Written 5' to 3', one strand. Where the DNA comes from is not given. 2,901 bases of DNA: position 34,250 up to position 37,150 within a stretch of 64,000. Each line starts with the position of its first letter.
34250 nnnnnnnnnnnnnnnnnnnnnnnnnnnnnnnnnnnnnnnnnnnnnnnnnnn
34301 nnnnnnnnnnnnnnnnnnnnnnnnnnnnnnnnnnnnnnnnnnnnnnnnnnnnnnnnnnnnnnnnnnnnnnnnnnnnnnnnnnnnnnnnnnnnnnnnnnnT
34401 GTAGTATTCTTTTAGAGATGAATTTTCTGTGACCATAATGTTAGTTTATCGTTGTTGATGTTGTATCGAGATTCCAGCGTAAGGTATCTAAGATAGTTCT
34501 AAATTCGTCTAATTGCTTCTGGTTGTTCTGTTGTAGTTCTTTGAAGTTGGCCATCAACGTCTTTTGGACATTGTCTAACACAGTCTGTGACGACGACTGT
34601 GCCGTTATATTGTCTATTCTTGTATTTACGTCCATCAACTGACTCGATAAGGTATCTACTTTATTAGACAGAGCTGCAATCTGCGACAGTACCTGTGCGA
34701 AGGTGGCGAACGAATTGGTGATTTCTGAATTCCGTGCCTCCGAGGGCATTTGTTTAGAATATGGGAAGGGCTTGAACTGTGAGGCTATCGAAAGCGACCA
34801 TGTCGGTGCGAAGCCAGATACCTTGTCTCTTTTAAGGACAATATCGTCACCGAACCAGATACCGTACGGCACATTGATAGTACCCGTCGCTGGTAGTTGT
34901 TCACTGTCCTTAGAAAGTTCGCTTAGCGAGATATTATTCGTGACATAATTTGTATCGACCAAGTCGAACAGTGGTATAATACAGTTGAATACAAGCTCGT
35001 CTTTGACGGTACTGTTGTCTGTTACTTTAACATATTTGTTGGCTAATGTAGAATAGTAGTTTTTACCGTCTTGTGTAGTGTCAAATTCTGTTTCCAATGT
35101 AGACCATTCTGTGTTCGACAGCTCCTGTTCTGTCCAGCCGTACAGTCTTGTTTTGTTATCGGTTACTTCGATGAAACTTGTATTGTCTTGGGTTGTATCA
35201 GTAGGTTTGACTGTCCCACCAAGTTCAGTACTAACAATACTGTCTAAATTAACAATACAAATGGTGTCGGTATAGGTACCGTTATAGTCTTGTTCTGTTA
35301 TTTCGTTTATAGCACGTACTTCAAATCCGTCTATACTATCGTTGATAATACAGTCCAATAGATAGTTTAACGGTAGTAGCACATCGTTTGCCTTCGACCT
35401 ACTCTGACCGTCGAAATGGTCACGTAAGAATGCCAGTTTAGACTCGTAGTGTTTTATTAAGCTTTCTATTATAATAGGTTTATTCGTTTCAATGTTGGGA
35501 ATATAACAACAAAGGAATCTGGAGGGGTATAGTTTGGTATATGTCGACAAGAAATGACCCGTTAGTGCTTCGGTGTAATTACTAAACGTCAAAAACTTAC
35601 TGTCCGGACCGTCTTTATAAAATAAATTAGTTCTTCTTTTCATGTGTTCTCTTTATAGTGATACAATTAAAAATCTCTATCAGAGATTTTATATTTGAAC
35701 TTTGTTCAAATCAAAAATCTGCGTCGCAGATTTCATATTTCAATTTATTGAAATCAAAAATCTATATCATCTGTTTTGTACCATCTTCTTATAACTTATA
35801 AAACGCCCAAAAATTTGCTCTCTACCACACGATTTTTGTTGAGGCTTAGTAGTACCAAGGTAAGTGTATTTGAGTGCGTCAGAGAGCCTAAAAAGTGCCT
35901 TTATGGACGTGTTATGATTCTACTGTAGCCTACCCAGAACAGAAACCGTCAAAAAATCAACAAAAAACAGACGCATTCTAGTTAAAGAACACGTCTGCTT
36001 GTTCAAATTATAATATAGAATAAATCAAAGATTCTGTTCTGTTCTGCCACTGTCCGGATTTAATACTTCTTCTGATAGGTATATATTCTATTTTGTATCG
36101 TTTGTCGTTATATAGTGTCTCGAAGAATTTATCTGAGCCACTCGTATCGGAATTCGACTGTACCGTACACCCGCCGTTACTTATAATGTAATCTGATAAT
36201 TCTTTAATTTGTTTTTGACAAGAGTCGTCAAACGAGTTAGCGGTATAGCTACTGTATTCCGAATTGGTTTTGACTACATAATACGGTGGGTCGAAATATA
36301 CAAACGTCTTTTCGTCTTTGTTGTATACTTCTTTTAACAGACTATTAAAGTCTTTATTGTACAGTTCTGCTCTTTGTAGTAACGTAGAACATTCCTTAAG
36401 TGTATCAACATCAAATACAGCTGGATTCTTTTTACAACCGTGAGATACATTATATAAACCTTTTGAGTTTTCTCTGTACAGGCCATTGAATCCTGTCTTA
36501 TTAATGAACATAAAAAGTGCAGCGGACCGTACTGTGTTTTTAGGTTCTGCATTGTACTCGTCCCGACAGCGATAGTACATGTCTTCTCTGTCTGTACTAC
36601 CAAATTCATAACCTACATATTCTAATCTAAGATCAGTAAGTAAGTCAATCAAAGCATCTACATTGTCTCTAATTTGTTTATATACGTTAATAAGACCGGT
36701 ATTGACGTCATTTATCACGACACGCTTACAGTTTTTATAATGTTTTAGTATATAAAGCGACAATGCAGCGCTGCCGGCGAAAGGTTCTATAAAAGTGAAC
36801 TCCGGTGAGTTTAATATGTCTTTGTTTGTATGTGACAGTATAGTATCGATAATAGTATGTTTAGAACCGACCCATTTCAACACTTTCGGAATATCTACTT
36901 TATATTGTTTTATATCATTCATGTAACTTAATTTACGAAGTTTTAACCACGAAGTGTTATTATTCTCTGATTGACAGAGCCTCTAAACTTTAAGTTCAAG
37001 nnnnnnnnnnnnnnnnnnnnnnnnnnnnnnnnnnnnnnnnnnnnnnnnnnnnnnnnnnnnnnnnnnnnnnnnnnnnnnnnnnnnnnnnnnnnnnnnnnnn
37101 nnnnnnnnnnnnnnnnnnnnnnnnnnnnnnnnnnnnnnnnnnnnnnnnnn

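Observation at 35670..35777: Array of three operator-like palindromes in the promoter region of the tail-fibre gene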

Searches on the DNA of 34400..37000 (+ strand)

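Call 3: search_dna_similar(query=window:34400-37000:+, collection=phages, mode=near, max_rows=25)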
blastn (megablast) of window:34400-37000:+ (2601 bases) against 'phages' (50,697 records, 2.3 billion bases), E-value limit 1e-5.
No match.

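Call 15: search_rna_families(source=window, start=35300, end=36300, threshold=evalue, max_evalue=5)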
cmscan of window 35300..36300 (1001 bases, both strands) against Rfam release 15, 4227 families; matches with E-value up to 5: 3.
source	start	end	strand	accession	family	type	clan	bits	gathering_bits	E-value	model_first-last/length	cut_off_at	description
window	35947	36095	+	RF02070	STnc300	Gene; sRNA;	-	23.6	80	1.5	1-159/159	no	Salmonella enterica sRNA STnc300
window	36049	36143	+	RF00529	snoMe28S-Am2589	Gene; snRNA; snoRNA; CD-box;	-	20.4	37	3.2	1-109/109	no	Small nucleolar RNA Me28S-Am2589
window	35728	35764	-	RF01714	Ocean-V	Gene; sRNA;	-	17.6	75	1.4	1-72/72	no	Ocean-V RNA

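Call 95: search_rna_families(sources=[L005, L007, L135, L137], threshold=evalue, max_evalue=1)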
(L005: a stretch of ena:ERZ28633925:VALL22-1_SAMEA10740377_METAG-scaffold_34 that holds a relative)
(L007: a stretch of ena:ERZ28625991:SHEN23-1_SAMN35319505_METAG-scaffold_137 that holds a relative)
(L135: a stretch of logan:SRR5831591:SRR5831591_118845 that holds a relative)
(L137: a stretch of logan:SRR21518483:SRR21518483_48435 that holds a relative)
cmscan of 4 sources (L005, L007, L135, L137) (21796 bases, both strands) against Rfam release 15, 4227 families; matches with E-value up to 1: 1.
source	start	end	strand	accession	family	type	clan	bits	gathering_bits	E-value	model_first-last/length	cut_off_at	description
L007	2753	2829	-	RF04133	MIR2646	Gene; miRNA;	-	23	245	0.3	1-256/256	no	MIR2646 microRNA precursor family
